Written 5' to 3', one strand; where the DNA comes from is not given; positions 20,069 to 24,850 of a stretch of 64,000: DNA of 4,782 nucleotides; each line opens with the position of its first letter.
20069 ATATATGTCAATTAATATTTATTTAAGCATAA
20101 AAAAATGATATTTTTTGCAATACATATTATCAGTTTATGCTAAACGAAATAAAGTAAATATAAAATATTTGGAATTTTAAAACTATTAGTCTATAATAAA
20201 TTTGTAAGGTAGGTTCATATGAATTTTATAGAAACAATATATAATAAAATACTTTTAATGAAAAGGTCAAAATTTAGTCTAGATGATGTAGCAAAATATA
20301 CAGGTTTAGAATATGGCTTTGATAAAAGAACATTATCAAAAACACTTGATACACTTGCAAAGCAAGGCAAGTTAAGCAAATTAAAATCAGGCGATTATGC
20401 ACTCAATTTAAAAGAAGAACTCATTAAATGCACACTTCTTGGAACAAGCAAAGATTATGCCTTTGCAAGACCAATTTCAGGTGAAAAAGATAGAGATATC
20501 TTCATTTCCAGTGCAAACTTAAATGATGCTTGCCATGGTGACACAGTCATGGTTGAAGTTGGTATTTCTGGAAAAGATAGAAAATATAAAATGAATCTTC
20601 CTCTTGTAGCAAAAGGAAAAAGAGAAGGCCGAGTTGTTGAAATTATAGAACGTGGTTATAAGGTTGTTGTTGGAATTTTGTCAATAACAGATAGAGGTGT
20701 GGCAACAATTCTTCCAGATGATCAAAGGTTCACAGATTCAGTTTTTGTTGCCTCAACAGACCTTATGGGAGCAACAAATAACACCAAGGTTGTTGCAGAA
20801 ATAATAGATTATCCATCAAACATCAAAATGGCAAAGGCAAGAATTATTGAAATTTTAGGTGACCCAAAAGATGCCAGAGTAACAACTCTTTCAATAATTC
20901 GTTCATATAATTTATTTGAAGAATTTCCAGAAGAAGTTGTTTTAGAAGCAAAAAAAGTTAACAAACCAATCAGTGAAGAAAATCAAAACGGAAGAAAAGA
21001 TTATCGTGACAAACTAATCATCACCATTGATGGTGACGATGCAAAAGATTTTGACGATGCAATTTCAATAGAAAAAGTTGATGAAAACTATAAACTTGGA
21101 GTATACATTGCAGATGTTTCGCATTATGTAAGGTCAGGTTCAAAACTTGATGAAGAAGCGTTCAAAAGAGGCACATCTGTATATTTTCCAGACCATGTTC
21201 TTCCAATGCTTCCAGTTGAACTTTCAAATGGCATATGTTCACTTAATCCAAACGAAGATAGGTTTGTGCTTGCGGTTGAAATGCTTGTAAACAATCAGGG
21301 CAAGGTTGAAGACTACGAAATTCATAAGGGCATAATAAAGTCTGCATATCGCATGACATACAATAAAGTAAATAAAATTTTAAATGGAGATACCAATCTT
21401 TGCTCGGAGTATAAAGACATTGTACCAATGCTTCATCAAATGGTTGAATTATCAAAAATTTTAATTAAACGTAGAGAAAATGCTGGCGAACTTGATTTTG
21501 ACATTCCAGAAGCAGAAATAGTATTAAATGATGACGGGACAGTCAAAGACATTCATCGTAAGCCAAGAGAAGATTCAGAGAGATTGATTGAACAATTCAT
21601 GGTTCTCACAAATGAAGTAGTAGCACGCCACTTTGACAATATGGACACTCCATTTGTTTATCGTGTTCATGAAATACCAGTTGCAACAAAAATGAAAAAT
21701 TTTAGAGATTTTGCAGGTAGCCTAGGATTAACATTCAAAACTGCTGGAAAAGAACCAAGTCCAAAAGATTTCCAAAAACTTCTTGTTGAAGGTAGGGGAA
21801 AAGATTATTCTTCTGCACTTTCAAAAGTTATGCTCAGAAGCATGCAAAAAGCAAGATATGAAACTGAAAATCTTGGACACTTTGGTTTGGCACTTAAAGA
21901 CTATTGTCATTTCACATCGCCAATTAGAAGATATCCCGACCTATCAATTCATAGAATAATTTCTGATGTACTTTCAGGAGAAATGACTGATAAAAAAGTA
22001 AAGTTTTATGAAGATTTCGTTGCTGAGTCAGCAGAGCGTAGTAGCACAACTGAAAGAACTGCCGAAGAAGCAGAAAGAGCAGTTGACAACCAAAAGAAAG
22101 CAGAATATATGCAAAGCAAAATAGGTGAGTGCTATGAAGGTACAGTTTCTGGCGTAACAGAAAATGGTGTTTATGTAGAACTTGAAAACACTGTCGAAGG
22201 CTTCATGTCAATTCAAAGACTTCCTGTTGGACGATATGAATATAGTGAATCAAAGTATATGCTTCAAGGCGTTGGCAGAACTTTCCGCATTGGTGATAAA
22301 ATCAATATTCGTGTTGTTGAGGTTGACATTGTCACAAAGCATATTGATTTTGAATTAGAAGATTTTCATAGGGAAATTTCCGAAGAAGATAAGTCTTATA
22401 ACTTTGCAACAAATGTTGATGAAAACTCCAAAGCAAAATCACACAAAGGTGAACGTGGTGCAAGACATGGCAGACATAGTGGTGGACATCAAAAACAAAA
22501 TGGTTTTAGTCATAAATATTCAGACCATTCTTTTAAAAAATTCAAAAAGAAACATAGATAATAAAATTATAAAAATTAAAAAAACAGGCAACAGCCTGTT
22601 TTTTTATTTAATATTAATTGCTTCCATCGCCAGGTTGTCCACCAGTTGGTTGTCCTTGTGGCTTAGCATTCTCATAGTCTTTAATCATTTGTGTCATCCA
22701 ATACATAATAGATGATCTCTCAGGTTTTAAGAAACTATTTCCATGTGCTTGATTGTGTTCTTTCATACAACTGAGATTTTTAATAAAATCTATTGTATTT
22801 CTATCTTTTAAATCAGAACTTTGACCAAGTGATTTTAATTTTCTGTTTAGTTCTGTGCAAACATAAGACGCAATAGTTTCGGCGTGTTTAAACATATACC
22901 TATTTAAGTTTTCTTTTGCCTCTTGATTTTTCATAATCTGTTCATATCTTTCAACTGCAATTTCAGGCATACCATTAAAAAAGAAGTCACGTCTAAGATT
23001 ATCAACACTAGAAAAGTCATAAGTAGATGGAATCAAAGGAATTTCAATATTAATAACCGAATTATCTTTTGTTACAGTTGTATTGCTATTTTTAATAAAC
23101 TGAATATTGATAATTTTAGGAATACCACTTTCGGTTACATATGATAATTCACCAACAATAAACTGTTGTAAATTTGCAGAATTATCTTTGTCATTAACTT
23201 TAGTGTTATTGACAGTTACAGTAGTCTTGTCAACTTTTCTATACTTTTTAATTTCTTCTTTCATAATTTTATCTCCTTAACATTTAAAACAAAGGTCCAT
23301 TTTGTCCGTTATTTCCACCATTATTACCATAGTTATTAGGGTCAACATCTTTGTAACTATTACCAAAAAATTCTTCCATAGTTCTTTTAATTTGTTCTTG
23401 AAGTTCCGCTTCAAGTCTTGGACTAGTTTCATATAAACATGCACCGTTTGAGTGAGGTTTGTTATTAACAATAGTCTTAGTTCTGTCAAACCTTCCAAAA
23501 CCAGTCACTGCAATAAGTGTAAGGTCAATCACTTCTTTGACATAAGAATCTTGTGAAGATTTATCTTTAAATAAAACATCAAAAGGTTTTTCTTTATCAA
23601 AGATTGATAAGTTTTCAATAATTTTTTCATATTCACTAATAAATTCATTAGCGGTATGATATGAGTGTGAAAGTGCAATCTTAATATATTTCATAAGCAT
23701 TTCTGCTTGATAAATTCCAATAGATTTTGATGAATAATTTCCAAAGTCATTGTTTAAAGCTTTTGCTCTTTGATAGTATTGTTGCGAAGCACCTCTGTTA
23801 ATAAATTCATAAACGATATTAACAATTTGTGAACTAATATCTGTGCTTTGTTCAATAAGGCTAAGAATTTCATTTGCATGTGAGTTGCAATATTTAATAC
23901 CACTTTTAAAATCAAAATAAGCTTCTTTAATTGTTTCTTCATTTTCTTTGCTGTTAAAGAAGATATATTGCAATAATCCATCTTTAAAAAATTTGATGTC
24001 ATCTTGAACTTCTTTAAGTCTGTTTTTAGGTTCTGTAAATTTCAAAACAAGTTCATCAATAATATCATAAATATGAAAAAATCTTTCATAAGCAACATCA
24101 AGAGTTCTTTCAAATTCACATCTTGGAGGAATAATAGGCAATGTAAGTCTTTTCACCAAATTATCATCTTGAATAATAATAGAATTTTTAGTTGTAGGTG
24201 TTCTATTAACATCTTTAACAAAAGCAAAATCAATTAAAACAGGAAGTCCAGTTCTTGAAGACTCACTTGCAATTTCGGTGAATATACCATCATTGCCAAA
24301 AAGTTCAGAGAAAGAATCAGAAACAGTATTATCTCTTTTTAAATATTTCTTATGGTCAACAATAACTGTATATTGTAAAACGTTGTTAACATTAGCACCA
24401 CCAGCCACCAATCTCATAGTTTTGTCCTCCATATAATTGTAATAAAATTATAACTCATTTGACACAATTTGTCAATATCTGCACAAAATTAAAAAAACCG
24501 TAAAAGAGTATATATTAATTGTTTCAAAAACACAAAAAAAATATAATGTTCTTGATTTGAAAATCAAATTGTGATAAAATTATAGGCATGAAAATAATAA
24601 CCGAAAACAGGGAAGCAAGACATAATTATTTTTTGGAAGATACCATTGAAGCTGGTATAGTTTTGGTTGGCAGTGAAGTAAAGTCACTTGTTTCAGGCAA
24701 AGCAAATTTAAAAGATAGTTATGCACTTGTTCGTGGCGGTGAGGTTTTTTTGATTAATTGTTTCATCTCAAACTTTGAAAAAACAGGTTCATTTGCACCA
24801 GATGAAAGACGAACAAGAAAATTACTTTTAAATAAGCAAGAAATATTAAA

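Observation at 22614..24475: Two unknown paralogous proteins with a consensus promoter, inserted antisense into the rnr-smpB-ssrA cluster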

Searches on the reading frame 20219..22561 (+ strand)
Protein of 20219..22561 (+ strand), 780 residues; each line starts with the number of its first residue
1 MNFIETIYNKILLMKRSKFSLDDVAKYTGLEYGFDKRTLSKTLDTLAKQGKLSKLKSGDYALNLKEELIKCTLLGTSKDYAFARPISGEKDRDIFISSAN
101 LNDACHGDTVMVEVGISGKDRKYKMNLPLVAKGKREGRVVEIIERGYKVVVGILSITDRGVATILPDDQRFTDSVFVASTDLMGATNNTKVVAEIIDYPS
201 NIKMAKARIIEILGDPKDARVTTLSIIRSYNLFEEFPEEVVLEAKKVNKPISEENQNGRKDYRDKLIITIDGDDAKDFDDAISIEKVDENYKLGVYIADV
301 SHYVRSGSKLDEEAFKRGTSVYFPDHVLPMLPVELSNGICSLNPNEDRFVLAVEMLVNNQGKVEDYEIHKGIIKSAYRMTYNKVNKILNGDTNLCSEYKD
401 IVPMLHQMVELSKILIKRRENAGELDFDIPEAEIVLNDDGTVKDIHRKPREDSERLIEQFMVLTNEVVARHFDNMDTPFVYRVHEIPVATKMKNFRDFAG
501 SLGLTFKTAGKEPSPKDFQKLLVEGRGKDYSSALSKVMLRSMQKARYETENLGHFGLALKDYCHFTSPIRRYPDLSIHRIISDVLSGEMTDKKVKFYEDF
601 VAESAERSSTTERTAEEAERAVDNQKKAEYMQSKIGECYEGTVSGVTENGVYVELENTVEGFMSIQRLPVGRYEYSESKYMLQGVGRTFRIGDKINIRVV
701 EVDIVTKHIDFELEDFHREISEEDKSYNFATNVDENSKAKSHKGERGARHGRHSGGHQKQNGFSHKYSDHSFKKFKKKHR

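Call 22: find_related_loci(query=window:20219-22561:+, collection=genome_contigs, flank=6000)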
Query window:20219-22561:+ (780 aa) in genome_contigs; peptide patterns used: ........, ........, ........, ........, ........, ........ (x = any residue, [..] = any of these).
599 stretches matched a pattern (row limit reached: there are more); 556 encode a relative of the query (tblastn E <= 1e-3); the best 80 are kept; 80 distinct loci.
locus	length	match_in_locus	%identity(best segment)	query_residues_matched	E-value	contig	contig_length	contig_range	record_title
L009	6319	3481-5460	42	35-715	4e-158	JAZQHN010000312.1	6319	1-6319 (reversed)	MAG: Clostridia bacterium isolate T1900044627_TS20190093.MAGScoT_cleanbin_000049 SGB_961_k141_1603264, whole genome shot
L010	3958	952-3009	40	1-713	1e-148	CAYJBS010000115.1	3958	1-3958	MAG TPA_asm: uncultured Christensenella sp. isolate ERP122455_co1_162 genome assembly, contig: NODE_10543_length_3958_co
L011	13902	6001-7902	43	68-713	4e-143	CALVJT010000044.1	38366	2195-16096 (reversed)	MAG: uncultured Clostridia bacterium isolate E02__bin331 genome assembly, contig: E02__k127_5785719, whole genome shotgu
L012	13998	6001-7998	40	35-715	8e-143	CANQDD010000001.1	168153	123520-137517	MAG: uncultured Clostridia bacterium isolate Lapin-001__bin71 genome assembly, contig: Lapin-001__NODE_82_length_168153_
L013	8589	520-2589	39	15-711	2e-139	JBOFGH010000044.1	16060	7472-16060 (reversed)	MAG: Eubacteriaceae bacterium isolate WFFMC_MAG_077 k139_7399_flag=1_multi=8.0000_len=16060, whole genome shotgun sequen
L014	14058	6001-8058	39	15-713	4e-135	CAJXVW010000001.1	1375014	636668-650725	MAG TPA_asm: uncultured Tenericutes bacterium isolate SRR6201695_bin.11_MetaBAT_v2.12.1_MAG genome assembly, contig: NOD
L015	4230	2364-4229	40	41-682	3e-137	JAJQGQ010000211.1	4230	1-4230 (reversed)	MAG: Erysipelotrichaceae bacterium isolate U.2_7 NODE_2723_length_4230_cov_12.105389, whole genome shotgun sequence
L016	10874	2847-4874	39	35-714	4e-133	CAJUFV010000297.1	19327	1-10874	MAG TPA_asm: uncultured Clostridia bacterium isolate MGBC132292 genome assembly, contig: MGBC132292.297, whole genome sh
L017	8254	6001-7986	42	39-728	2e-151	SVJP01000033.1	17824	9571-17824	MAG: Oscillospiraceae bacterium isolate SIG438 NODE_57180_length_17824_cov_1.280443, whole genome shotgun sequence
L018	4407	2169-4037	41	72-713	1e-134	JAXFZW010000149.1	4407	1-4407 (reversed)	MAG: Clostridia bacterium isolate CB4 bin29 ctg000483179, whole genome shotgun sequence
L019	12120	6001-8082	39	11-713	6e-132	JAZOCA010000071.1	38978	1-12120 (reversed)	MAG: Christensenellaceae bacterium isolate T1900044757_TS20190223.MAGScoT_cleanbin_000032 SGB_2307_k141_456411, whole ge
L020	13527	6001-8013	37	36-721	2e-130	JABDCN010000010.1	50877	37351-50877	MAG: Gammaproteobacteria bacterium isolate BWMinHeated_Nextera72_MAG2 3300020826.a:Ga0207140_1012, whole genome shotgun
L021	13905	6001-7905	39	62-714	5e-130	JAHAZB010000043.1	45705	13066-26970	MAG: Eubacteriales bacterium isolate MB2.42 k127_298902, whole genome shotgun sequence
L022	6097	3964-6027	38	23-712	3e-130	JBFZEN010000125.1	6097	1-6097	MAG: bacterium isolate PPR_0588 k121_4074147, whole genome shotgun sequence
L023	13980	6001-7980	38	36-711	6e-130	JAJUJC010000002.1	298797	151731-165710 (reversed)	MAG: Intestinibacillus massiliensis isolate bin107 k141_419990_length_298797_cov_619.9987, whole genome shotgun sequence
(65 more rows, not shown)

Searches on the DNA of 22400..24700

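Call 93: search_rna_families(source=window, start=22400, end=24700, threshold=evalue, max_evalue=1)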
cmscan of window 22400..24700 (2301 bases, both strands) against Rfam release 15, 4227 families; matches with E-value up to 1: 2.
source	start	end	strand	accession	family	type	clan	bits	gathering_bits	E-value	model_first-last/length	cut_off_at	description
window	22559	22630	-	RF02621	BSnc120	Gene; sRNA;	-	32.3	114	4.3e-05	1-88/88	no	Brucella sRNA 120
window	24049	24131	+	RF02763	IsrM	Gene; sRNA;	-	15.7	376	0.14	115-204/329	no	IsrM sRNA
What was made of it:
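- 24418..24446 (-): Short 5' leader with Shine-Dalgarno GGAGG (24426-24430). No Rfam match (call 93).
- Tried and rejected: No Rfam match in the region even at E up to 1, apart from the terminator hairpin (call 93).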
